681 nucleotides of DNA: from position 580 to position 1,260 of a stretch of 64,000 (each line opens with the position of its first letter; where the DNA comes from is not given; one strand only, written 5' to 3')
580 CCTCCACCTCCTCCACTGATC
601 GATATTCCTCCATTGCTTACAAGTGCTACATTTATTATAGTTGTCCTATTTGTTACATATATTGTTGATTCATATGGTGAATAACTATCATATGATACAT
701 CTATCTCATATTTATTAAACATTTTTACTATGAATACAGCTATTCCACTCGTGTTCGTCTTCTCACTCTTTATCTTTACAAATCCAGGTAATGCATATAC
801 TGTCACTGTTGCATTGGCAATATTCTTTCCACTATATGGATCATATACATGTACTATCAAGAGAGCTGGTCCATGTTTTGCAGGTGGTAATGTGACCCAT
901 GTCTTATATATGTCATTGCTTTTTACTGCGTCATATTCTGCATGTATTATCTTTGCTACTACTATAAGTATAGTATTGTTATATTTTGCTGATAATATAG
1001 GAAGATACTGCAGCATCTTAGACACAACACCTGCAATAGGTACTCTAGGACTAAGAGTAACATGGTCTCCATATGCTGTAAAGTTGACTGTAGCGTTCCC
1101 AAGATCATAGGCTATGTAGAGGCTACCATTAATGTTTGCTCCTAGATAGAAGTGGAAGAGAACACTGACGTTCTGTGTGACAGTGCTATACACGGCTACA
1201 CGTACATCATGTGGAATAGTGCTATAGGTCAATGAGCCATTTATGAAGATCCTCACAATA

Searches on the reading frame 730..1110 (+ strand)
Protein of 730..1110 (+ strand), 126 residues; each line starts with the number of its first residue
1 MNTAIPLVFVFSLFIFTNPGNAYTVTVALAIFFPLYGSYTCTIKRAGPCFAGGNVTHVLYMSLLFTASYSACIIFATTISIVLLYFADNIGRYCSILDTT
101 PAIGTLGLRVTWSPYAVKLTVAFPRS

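Call 47: find_encoding_contigs(protein=window:730-1110:+, flank=10000, max_places=3)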
Protein window:730-1110:+ (126 aa): no gene with exactly this product is on record in the collection.
